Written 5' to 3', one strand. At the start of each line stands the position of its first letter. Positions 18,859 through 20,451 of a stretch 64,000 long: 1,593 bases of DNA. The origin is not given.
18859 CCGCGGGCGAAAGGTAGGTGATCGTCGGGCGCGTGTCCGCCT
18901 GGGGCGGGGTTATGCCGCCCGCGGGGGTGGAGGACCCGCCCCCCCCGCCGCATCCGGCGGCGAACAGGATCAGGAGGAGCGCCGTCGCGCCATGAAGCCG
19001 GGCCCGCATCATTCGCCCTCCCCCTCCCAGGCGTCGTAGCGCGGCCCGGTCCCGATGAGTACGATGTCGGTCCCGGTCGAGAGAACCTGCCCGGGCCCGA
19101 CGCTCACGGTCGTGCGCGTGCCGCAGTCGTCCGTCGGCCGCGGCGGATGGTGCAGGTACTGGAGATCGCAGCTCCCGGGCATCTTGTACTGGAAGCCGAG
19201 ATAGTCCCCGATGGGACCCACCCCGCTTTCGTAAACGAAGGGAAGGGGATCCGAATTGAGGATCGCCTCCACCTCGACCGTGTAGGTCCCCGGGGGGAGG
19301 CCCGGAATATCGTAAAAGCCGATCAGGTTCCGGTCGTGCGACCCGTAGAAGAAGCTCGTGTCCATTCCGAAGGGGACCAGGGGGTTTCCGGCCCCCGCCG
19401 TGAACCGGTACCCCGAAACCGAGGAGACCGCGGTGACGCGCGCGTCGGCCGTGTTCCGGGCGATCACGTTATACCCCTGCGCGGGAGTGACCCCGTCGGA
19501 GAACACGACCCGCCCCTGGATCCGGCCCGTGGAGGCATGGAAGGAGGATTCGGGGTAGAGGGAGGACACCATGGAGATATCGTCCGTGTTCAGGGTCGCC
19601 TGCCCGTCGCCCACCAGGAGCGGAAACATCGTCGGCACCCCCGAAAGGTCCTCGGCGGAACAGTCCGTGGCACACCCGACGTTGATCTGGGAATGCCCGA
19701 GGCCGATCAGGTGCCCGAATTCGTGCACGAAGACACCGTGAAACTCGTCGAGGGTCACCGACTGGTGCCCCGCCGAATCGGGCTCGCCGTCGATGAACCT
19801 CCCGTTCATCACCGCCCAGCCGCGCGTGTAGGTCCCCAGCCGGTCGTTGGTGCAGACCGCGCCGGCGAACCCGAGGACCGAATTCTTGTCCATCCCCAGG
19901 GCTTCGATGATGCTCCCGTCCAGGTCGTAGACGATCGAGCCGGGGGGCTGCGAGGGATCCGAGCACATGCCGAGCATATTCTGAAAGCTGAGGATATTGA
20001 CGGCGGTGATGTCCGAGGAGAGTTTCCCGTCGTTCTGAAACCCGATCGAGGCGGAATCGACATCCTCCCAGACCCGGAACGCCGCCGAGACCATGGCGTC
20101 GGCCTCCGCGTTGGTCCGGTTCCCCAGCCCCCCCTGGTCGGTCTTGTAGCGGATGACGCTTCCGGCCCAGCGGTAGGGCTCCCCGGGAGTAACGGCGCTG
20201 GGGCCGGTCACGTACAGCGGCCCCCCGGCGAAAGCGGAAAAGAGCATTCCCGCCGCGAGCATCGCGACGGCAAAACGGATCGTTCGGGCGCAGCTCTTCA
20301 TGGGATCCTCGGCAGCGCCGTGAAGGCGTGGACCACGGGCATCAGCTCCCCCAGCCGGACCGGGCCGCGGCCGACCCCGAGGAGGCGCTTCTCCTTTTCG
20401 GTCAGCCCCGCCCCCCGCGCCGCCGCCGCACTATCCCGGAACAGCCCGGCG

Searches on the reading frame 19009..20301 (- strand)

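Call 9: search_protein_families(library=pfam, proteins=[window:19009-20301:-], max_evalue=10)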
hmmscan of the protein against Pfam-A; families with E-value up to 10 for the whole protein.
window:19009-20301:- (430 aa): 10 families
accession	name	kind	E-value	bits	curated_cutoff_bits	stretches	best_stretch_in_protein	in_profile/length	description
PF00413.30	Peptidase_M10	-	2.2e-06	28.1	24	2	186-207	107-128/159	Matrixin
PF13620.12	CarboxypepD_reg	-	0.00017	22.3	32.3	1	328-346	38-56/82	Carboxypeptidase regulatory-like domain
PF13582.12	Reprolysin_3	-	0.0015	19.5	22.4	1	140-204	77-123/123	Metallo-peptidase family M12B Reprolysin-like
PF13583.11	Reprolysin_4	-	0.0026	17.9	22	1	181-225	131-173/203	Metallo-peptidase family M12B Reprolysin-like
PF10462.15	Peptidase_M66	-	0.0026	17.2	20.6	1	131-204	144-209/306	Peptidase M66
PF13688.12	Reprolysin_5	-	0.035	14.8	27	1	143-213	109-172/196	Metallo-peptidase family M12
PF12388.14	Peptidase_M57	-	0.084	13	21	1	176-206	122-152/212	Dual-action HEIGH metallo-peptidase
PF05572.19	Peptidase_M43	-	0.14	12.5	23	1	183-212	64-92/152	Pregnancy-associated plasma protein-A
PF07495.19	Y_Y_Y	-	0.16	12.3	26.6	1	330-350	30-50/65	Y_Y_Y domain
PF12044.14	Metallopep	-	1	8.3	27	1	189-205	316-332/427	Putative peptidase family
